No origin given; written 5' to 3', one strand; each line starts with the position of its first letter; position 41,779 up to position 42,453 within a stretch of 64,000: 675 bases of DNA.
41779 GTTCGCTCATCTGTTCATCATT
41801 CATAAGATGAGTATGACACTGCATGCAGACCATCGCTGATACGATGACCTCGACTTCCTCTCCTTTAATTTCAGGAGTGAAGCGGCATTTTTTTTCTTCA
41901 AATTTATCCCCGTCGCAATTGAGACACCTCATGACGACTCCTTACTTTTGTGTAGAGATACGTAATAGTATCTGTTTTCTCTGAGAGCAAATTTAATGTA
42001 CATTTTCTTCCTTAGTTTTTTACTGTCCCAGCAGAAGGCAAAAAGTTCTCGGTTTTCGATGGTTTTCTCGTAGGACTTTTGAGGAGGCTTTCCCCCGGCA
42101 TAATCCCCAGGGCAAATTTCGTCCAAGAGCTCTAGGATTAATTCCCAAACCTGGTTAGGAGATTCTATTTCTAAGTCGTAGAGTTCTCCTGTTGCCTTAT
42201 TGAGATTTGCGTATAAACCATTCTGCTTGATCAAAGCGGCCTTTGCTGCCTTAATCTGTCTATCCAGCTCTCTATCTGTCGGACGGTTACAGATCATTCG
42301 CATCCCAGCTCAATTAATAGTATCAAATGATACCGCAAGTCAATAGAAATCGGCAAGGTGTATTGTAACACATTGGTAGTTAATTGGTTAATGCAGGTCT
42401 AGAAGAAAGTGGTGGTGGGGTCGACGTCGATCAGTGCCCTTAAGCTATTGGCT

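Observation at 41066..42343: MqsR-like toxin paired with an MqsA-Panacea fusion antitoxin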

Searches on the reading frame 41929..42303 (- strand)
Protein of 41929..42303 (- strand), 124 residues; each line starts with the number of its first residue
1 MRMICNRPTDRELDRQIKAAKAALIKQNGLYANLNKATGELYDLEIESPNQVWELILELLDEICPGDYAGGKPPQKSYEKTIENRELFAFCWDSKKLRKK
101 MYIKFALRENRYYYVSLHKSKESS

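Call 3: search_protein_families(library=pfam, proteins=[window:41929-42303:-], max_evalue=1)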
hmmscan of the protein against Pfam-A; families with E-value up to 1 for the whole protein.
window:41929-42303:- (124 aa): 0 families

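Call 4: search_protein_families(library=ncbifam, proteins=[window:41929-42303:-], max_evalue=1)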
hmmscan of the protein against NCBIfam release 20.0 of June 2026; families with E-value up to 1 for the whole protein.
window:41929-42303:- (124 aa): 0 families

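Call 5: find_homologous_proteins(query=window:41929-42303:-, max_evalue=0.01)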
Query window:41929-42303:- (124 aa): 316 proteins with E <= 0.01 among 324 candidates; the best 120 are listed.
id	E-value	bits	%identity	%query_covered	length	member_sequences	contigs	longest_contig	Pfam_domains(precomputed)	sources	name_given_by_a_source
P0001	1.8e-76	272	100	98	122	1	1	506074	-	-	-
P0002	3.5e-60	219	83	97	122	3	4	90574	-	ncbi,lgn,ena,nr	ncbi:MAG: hypothetical protein K1060chlam1_01321 [Candidatus Anoxychlamydiales bacterium]|nr:hypothe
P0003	2.2e-59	217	78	97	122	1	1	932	-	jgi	jgi:hypothetical protein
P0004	1.9e-58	214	81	97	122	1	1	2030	-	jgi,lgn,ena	-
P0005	2.0e-58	214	80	98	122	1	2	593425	-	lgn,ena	-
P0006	6.7e-58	212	79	97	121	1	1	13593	-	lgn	-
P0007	9.7e-58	211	78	97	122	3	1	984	-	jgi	jgi:hypothetical protein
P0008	2.0e-57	210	80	97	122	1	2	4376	-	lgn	-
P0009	2.2e-57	210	78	97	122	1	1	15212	-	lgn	-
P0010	2.8e-56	207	77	97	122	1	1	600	-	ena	-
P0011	7.7e-55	202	75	97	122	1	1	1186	-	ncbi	-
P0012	3.1e-54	200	75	97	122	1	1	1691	-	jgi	jgi:hypothetical protein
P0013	3.8e-54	200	73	97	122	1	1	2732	-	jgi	-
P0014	4.2e-54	200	73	96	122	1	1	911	-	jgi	jgi:hypothetical protein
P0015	4.6e-54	200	73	97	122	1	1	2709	-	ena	-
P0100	2.4e-36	142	57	98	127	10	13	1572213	-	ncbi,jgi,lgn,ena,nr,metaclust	ncbi:MAG: hypothetical protein BGO14_10325 [Chlamydiales bacterium 38-26]|nr:hypothetical protein [C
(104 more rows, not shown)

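Call 6: search_solved_structures(query=window:41929-42303:-, max_evalue=10, show_alignments=2)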
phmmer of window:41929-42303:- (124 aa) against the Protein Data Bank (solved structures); distinct sequences matched with E-value up to 10: 19.
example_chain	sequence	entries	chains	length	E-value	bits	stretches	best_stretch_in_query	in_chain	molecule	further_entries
2stt_A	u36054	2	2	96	0.11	15.8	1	48-116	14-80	ETS1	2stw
4lg0_B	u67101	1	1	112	0.22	14.9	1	48-116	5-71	Protein C-ets-1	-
1k78_B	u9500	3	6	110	0.24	14.8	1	48-116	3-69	C-ets-1 Protein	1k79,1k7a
5zmc_B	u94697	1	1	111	0.24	14.7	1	48-116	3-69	Protein C-ets-1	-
6da1_A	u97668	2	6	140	0.28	14.5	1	48-116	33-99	Protein C-ets-1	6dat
1r36_A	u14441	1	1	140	0.28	14.5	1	48-116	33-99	C-ets-1 protein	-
1md0_A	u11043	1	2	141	0.29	14.5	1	48-116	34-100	C-ets-1 protein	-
1gvj_A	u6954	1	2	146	0.31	14.4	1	48-116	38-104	C-ETS-1 PROTEIN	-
4l0y_B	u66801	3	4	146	0.31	14.4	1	48-116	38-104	Protein C-ets-1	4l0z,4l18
4bqa_A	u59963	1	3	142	0.31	14.4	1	48-116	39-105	PROTEIN C-ETS-2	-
3wu1_B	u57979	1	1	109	0.35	14.2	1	49-116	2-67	Protein C-ets-1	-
1mdm_B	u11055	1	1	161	0.39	14.1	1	48-116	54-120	C-ETS-1 PROTEIN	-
3mfk_A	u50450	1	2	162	0.39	14.1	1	48-116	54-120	Protein C-ets-1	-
3ri4_A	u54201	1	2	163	0.4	14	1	48-116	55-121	Isoform Ets-1 p27 of Protein C-ets-1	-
3wtx_C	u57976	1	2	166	0.4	14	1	48-116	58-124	Protein C-ets-1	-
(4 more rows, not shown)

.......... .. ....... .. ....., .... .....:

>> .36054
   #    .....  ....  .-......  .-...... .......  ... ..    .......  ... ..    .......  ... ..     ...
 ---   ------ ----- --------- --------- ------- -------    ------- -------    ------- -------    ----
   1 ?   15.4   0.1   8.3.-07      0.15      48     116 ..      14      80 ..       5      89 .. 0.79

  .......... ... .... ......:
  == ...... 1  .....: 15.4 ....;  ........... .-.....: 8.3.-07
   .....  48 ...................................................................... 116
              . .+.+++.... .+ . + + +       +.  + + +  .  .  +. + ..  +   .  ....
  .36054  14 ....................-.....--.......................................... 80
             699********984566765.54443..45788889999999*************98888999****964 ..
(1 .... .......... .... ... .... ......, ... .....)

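Call 13: search_solved_structures(query=A1, max_evalue=10, show_alignments=2)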
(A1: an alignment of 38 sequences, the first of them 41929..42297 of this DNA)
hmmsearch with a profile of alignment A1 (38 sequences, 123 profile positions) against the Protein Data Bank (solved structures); distinct sequences matched with E-value up to 10: 3.
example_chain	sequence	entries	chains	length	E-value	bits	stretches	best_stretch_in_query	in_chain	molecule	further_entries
7jsa_J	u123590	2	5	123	0.028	17.6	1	49-119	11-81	ETS domain-containing transcription factor ERF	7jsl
3hgf_A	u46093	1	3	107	0.035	17.3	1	2-52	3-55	Rhoptry protein fragment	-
5zko_A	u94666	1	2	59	0.59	13.4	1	2-42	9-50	Cyclic AMP-responsive element-binding protein 1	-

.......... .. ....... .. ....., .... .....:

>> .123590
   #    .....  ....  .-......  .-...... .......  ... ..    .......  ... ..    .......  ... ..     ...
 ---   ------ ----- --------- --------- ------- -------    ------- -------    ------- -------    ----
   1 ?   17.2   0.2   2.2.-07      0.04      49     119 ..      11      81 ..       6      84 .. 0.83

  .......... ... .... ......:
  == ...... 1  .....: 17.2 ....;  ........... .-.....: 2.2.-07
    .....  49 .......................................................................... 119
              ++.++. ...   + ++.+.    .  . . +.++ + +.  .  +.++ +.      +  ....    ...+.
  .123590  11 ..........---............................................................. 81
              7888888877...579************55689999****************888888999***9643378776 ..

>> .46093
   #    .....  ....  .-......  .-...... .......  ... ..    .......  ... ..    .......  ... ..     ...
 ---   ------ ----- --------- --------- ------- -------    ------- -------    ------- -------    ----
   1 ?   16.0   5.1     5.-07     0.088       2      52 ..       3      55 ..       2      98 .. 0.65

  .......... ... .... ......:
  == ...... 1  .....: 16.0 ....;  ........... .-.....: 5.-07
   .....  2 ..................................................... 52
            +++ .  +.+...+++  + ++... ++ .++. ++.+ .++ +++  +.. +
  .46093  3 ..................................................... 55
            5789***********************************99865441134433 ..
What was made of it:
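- Tried and rejected: The small protein resembles the eukaryotic ETS (winged-helix) domain (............RYYY): phmmer E 0.11 and profile E 0.028 (calls 6, 13).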

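Call 21: predict_structure(alignment_id=A1)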
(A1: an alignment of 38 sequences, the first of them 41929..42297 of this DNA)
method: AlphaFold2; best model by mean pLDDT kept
length: 122 residues; sequences in the alignment: 38
mean_pLDDT: 83.6   pTM: 0.77
mean pLDDT of the five models: 83.6, 81.2, 80.1, 77.6, 71.8
residues with pLDDT >= 90: 55; 70-90: 48; 50-70: 15; < 50: 4
segments of 3 or more residues with pLDDT < 50: none
pLDDT, mean of each block of 10 residues (from residue 1): 74 94 90 81 80 93 86 61 84 92 89 86 44
secondary structure, 60 per line:
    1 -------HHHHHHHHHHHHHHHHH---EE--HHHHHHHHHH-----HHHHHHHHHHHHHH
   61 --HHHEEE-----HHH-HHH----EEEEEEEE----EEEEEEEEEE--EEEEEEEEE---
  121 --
elements in order: H8-24 H32-41 H47-60 E66-68 E85-92 E97-106 E109-117
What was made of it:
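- On MqsR toxin family (PF15723): The AF2 model has pLDDT 83.6 (call 21).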

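Call 23: find_encoding_contigs(protein=P0100, flank=6000, max_places=4)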
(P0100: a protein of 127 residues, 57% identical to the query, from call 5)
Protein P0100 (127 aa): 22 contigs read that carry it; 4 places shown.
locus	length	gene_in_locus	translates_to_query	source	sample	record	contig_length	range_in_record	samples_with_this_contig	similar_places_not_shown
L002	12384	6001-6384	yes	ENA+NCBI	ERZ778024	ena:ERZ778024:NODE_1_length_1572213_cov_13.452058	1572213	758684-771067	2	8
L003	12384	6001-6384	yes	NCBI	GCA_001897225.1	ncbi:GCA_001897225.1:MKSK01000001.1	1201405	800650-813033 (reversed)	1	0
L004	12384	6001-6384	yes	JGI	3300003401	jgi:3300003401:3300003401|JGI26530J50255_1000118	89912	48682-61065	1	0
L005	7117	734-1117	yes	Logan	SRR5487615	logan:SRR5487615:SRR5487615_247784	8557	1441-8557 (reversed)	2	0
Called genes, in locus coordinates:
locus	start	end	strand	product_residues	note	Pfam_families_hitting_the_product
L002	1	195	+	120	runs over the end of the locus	PF11969:DcpS_C, PF01230:HIT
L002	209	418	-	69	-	PF03831:YjdM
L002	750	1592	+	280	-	-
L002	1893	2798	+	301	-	PF00561:Abhydrolase_1, PF12146:Hydrolase_4 (weak), PF12697:Abhydrolase_6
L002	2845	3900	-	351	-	PF00561:Abhydrolase_1, PF12697:Abhydrolase_6, PF12146:Hydrolase_4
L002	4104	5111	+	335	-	PF02541:Ppx-GppA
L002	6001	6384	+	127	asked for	-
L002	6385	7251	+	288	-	PF13274:SocA_Panacea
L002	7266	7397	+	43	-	-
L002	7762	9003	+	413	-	-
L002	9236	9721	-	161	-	-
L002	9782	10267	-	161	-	-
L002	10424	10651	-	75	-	-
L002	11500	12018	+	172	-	PF13304:AAA_21, PF13175:AAA_15 (weak)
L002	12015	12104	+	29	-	-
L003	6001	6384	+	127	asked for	-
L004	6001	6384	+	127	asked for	-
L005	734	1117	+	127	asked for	-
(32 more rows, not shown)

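Call 24: fold_search(model_id=the predicted structure, library=pdb)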
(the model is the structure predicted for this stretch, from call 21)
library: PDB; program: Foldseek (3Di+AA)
matches with E <= 10: 559; with E <= 0.001: 0
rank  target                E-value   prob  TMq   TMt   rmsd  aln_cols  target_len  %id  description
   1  3hi2_B                1.9e-02  0.99  0.52  0.63   4.3       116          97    8  Structure of the N-terminal domain of the E. coli antitoxin MqsA (YgiT/b3021) in complex with the E. coli toxin MqsR ( (released 2010-01-12)
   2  3hi2_D                4.1e-02  1.00  0.55  0.70   3.2       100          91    6  Structure of the N-terminal domain of the E. coli antitoxin MqsA (YgiT/b3021) in complex with the E. coli toxin MqsR ( (released 2010-01-12)
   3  3h51_A                1.8e-01  0.20  0.32  0.29   7.8       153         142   12  Crystal structure of Putative calcium/calmodulin dependent protein kinase II association domain (NP_636218.1) from XAN (released 2009-05-05)
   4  3h51_B                1.9e-01  0.16  0.30  0.28   7.9       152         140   11  Crystal structure of Putative calcium/calmodulin dependent protein kinase II association domain (NP_636218.1) from XAN (released 2009-05-05)
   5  5tph_A                2.3e-01  0.12  0.26  0.26  12.0       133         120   12  Crystal structure of a de novo designed protein homodimer with curved beta-sheet (released 2017-01-25)
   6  5ja8_E                2.5e-01  0.54  0.38  0.42   5.9        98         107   17  Crystal structure of the HigB2 toxin in complex with Nb2 (released 2017-04-05)
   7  7urw_G                3.4e-01  0.11  0.27  0.26   8.2       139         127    9  Tetradecameric hub domain of CaMKII beta (released 2022-05-11)
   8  6of8_F                3.6e-01  0.09  0.27  0.26   8.4       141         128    6  Structure of Thr354Asn, Glu355Gln, Thr412Asn, Ile414Met, Ile464His, and Phe467Met mutant human CamKII-alpha hub domain (released 2019-04-17)
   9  4ls4_A                4.1e-01  0.33  0.36  0.44   6.9        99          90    6  Crystal structure of L66S mutant toxin from Helicobacter pylori (released 2014-02-05)
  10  5kpe_MODEL_1_A        4.1e-01  0.09  0.24  0.24  11.5       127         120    9  Solution NMR Structure of Denovo Beta Sheet Design Protein, Northeast Structural Genomics Consortium (NESG) Ta (released 2016-09-21)
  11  2ux0_E                5.2e-01  0.08  0.27  0.25   8.3       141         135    8  Structure of the oligomerisation domain of calcium-calmodulin dependent protein kinase II gamma (released 2007-04-10)
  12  6hsy                  5.6e-01  0.04  0.19  0.15  10.1       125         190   10  Two-phospholipid-bound crystal structure of the substrate-binding protein Ttg2D from Pseudomonas aeruginosa (released 2019-10-23)
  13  5trv                  5.9e-01  0.14  0.32  0.33   9.5       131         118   13  Crystal structure of a de novo designed protein with curved beta-sheet (released 2017-01-25)
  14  4eak_A                6.7e-01  0.08  0.19  0.23   9.4        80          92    9  Co-crystal structure of an AMPK core with ATP (released 2012-06-06)
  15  2ux0_F                7.1e-01  0.07  0.27  0.25   8.4       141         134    8  Structure of the oligomerisation domain of calcium-calmodulin dependent protein kinase II gamma (released 2007-04-10)
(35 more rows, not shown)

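Call 33: search_protein_representatives(alignment_id=A1)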
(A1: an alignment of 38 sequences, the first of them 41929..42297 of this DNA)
Query: 38 sequences, 123 profile positions. Proteins with E-value up to 0.001 (for the whole library): 365; up to 1e-10: 242; up to 1e-30: 18. The best 150 are listed.
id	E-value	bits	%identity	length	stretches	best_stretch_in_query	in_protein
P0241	7.7e-50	184.2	-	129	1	3-122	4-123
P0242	1.5e-48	180.0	-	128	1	1-119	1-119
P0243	2.7e-47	176.0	-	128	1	3-120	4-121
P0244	8.9e-45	167.9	-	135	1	5-119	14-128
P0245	6.6e-40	152.1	-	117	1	5-119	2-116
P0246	7.2e-40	152.0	-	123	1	3-120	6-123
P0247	1.6e-39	150.9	-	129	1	3-120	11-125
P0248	2.9e-39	150.1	-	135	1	1-112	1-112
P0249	2.3e-38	147.1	-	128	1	3-119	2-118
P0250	5.5e-36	139.5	-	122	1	3-119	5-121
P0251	1.7e-35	137.9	-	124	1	3-119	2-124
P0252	5.1e-35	136.3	-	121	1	4-119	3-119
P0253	7.9e-34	132.5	-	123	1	1-121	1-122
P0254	2.2e-33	131.1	-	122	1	4-118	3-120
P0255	2.3e-32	127.8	-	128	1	2-121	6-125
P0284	2.4e-24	101.9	-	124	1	3-120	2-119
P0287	5.6e-24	100.7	-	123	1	3-119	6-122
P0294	5.6e-23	97.5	-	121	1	3-118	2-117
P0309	2.0e-21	92.4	-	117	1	4-119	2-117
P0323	1.3e-20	89.8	-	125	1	4-121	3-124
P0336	6.7e-20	87.5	-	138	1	3-121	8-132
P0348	5.0e-19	84.7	-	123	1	4-119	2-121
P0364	5.4e-18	81.4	-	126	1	4-120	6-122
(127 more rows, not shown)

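Call 37: search_protein_families(library=pfam, alignment_id=A3, max_evalue=1)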
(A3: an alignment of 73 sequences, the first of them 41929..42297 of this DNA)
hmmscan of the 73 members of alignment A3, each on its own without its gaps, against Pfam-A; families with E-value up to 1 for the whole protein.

A. member 1, window:41929-42297:- (122 aa): 0 families

B. families by the number of members that match (of 73 scanned): 30 families (the first 25 are shown)
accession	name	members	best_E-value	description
PF15723.11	MqsR_toxin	11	0.0042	Motility quorum-sensing regulator, toxin of MqsA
PF13801.11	Metal_resist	2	0.029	Heavy-metal resistance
PF21420.2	Tautomerase-like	2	0.32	Tautomerase-like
PF24408.1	wHTH-Calcineurin_assc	1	0.005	wHTH-Calcineurin_assc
PF13271.11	DUF4062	1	0.0097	Domain of unknown function (DUF4062)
PF23131.1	DotY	1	0.013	DotY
PF12920.12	TcdA_TcdB_pore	1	0.017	TcdA/TcdB pore forming domain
PF25568.1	AAA_lid_At3g28540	1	0.024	At3g28540-like, AAA+ ATPase lid domain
PF22685.1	Gal80p_C-like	1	0.03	Gal80p, C-terminal domain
PF00104.35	Hormone_recep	1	0.031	Ligand-binding domain of nuclear hormone receptor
PF09707.15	Cas_Cas2CT1978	1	0.043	CRISPR-associated protein (Cas_Cas2CT1978)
PF24955.1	DrmE_N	1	0.052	DrmE-like N-terminal domain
PF09512.15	ThiW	1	0.069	Thiamine-precursor transporter protein (ThiW)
PF22342.1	T3SS_CopN_3rd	1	0.08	T3SS, Low calcium response E, third helical domain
PF07498.18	Rho_N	1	0.1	Rho termination factor, N-terminal domain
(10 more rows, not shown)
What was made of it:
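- On MqsR toxin family (PF15723): Of 73 relatives, 11 give sub-threshold hits, the best at E 0.0042 (call 37).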

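Call 38: search_solved_structures(query=A3, max_evalue=10, show_alignments=3)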
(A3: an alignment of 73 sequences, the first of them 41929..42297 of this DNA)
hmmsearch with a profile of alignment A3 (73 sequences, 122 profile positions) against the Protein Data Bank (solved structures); distinct sequences matched with E-value up to 10: 10.
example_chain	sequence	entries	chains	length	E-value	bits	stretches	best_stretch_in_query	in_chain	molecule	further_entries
3hgf_A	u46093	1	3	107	0.043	16.8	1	2-46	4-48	Rhoptry protein fragment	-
4zcu_A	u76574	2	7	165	0.56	13.2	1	8-57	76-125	Calcium-binding mitochondrial carrier protein SCaMC-1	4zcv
2l7n_A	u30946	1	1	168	0.82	12.7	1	9-67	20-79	Talin-1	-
4n5x_A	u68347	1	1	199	0.88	12.6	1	8-57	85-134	Calcium-binding mitochondrial carrier protein SCaMC-1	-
9e71_BT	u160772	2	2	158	0.9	12.6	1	4-66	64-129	Small ribosomal subunit protein uS19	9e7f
9b0z_B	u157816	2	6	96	1.3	12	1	4-44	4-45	Optineurin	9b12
9b0b_A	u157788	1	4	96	1.7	11.7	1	4-44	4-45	Optineurin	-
5b83_B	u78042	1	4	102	1.8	11.6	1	6-44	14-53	Optineurin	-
1jfi_B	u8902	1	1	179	1.9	11.5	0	14-61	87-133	Transcription Regulator NC2 beta chain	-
7kbq_A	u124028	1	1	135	4.7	10.2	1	5-60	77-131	DE NOVO DESIGNED OR689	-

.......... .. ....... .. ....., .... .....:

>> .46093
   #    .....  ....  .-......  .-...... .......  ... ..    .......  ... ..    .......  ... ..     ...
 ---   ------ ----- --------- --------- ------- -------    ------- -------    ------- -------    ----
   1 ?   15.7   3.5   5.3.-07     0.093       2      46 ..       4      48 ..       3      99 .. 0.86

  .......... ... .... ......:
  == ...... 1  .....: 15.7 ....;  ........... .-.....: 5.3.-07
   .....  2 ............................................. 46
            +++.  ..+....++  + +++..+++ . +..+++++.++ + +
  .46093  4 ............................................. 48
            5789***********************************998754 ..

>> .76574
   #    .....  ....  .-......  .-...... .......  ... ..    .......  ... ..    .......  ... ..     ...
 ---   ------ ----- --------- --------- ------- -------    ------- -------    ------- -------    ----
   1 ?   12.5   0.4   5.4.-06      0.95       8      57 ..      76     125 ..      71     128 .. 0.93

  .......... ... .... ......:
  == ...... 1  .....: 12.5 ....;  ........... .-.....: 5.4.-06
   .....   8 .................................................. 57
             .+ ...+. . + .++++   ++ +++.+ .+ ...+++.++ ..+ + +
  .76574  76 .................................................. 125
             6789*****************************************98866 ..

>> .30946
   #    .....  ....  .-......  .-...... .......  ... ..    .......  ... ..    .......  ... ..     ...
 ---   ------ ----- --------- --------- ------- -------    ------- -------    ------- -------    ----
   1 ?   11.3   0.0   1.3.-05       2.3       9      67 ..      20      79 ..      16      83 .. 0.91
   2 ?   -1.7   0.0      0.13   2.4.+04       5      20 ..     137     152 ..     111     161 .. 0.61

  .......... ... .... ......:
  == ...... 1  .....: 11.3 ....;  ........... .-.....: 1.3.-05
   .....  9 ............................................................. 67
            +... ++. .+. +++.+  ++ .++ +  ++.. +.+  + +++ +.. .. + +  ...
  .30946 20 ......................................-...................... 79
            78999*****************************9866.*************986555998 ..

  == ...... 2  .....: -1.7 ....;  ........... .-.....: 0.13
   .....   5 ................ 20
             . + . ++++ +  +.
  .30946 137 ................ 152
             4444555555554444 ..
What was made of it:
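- Tried and rejected: The hit disappears with the broader family profile (call 38), and the predicted fold is MqsR-like (call 24). No MqsR hit (calls 13, 38).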

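Call 61: search_protein_families(library=padloc, proteins=[window:41929-42297:-], max_evalue=0.1)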
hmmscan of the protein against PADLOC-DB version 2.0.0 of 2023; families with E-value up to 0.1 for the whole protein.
window:41929-42297:- (122 aa): 0 families

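Call 62: search_protein_families(library=phrogs, proteins=[window:41929-42297:-], max_evalue=0.1)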
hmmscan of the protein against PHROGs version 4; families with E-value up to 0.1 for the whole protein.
window:41929-42297:- (122 aa): 1 family
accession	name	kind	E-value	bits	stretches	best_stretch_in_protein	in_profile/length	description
phrog_25549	-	unknown function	0.018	15.9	1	10-31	14-35/74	-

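Call 68: find_encoding_contigs(protein=P0284, flank=3000, max_places=3)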
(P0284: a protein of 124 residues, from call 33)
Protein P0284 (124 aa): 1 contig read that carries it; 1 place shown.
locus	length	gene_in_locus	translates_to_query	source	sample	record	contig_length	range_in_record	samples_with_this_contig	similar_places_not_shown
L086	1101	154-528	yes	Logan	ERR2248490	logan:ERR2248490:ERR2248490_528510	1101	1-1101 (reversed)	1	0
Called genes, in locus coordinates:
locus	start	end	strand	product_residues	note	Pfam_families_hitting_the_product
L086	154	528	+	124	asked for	-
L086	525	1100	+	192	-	?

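Call 69: find_encoding_contigs(protein=P0336, flank=3000, max_places=3)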
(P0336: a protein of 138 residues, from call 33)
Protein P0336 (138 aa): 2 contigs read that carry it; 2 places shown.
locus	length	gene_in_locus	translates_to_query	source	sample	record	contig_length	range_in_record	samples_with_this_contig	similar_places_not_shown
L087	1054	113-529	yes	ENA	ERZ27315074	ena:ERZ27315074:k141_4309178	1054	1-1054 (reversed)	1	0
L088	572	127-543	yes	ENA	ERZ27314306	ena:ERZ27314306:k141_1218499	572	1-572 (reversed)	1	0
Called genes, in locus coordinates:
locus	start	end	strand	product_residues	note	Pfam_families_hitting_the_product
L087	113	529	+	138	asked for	-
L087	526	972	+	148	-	PF15731:MqsA_antitoxin, PF01381:HTH_3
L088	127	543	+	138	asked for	-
